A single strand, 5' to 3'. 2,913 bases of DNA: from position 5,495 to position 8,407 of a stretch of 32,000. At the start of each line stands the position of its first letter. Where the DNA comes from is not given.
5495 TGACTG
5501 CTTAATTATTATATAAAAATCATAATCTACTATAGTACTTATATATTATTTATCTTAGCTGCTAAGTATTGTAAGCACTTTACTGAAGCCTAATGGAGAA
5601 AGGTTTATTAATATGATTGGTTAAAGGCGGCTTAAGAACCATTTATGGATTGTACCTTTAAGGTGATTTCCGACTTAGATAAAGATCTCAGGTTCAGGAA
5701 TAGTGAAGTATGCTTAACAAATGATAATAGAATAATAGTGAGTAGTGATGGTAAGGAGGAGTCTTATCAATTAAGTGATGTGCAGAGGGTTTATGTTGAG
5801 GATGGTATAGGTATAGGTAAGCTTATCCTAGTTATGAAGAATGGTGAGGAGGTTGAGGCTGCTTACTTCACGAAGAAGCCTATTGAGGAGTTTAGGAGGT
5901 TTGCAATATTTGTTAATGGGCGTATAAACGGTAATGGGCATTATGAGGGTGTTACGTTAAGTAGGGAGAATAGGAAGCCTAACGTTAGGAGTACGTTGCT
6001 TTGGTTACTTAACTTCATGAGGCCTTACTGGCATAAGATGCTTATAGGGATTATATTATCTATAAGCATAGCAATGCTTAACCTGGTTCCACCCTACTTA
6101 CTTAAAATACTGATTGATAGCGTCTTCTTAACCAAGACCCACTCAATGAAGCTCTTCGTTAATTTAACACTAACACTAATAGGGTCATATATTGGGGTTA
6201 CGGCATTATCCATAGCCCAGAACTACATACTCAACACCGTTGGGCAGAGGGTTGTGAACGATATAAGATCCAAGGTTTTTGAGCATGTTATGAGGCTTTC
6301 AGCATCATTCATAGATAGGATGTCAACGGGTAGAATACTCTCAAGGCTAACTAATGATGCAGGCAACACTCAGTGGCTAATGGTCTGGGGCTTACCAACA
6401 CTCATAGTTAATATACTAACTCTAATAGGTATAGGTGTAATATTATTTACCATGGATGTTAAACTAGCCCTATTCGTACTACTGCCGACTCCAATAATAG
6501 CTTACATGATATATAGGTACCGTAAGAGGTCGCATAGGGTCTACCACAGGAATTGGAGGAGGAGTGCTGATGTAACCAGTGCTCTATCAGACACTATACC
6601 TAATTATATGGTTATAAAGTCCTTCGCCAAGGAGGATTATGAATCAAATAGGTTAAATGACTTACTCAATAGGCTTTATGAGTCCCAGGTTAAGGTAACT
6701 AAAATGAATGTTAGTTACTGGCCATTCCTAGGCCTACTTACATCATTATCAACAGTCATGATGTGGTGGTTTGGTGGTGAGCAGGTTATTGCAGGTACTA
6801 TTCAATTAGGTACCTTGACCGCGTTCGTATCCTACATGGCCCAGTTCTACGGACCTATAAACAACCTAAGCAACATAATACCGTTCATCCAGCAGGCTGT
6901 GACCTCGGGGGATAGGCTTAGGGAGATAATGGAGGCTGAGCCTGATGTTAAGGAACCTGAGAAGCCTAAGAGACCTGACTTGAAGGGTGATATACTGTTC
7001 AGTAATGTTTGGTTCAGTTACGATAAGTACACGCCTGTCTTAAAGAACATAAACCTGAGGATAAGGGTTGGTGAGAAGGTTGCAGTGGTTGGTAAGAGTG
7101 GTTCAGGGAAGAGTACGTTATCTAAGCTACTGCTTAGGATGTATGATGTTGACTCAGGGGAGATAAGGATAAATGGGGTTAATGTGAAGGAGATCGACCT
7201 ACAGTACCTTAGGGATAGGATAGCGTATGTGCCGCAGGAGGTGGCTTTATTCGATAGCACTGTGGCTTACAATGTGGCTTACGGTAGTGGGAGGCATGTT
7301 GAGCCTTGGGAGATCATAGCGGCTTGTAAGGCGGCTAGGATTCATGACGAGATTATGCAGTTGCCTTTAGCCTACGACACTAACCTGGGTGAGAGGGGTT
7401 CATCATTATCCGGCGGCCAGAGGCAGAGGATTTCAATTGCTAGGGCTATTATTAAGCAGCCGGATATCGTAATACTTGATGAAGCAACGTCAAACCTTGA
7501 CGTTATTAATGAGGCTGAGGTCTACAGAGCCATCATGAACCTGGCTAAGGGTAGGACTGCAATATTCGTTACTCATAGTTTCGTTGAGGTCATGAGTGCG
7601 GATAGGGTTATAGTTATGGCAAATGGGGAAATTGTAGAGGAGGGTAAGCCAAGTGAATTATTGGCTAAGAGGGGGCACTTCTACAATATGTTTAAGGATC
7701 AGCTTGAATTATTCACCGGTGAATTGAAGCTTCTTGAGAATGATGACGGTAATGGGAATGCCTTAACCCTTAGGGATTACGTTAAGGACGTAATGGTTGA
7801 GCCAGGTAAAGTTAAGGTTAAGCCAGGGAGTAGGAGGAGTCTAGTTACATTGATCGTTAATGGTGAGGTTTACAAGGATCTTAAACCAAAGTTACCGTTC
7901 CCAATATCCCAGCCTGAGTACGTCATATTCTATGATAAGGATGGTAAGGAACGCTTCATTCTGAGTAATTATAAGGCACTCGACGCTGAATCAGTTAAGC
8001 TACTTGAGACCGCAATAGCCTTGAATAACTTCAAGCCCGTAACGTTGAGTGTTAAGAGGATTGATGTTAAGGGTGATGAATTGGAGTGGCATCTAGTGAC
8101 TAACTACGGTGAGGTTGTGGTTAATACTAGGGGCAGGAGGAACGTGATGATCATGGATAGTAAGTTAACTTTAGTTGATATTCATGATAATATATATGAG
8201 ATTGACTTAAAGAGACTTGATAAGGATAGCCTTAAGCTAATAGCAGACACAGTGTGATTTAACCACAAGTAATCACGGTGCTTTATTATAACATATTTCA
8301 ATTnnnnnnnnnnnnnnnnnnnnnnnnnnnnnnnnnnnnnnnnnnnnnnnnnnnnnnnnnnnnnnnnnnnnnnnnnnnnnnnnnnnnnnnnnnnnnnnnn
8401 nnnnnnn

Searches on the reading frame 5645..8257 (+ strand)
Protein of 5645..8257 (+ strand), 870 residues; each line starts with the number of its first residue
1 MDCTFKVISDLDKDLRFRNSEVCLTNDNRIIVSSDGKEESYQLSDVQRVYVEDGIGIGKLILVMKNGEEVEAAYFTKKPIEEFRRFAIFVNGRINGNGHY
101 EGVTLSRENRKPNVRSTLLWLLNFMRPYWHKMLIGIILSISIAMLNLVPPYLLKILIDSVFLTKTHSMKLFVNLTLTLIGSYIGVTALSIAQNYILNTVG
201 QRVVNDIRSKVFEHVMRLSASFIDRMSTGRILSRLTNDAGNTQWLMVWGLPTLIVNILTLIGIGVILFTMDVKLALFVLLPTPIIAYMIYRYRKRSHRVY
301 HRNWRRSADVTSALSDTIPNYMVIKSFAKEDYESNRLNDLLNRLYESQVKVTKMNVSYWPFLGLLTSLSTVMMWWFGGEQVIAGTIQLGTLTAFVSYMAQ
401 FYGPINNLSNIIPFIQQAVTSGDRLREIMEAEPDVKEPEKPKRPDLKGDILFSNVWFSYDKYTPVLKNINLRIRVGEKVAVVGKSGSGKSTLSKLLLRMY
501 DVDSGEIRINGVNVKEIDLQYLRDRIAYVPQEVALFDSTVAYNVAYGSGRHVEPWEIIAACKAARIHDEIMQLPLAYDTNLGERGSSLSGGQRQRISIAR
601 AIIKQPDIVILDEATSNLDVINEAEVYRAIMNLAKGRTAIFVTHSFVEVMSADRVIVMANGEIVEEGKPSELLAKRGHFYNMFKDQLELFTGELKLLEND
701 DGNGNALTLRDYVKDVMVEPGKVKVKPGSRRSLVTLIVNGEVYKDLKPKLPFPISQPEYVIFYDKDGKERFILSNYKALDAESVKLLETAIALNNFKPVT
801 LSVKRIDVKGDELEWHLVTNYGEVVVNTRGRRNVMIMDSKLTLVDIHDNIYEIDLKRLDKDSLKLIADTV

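Call 9: search_protein_families(library=pfam, proteins=[window:5645-8257:+])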
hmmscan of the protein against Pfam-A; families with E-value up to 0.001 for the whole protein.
window:5645-8257:+ (870 aa): 5 families
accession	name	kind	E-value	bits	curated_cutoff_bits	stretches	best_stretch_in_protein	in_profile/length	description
PF00664.28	ABC_membrane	-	4.2e-53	181.2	28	1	132-404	1-273/274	ABC transporter transmembrane region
PF00005.33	ABC_tran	-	3.6e-34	118.8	25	1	466-616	1-137/137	ABC transporter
PF08909.16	DUF1854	-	2e-32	112.2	26.8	1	743-868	1-129/130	Domain of unknown function (DUF1854)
PF02463.25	SMC_N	-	4.9e-05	23.3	40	0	498-658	102-211/220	RecF/RecN/SMC N terminal domain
PF13304.12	AAA_21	-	0.00017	22.2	27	0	480-508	3-31/304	AAA domain, putative AbiEii toxin, Type IV TA system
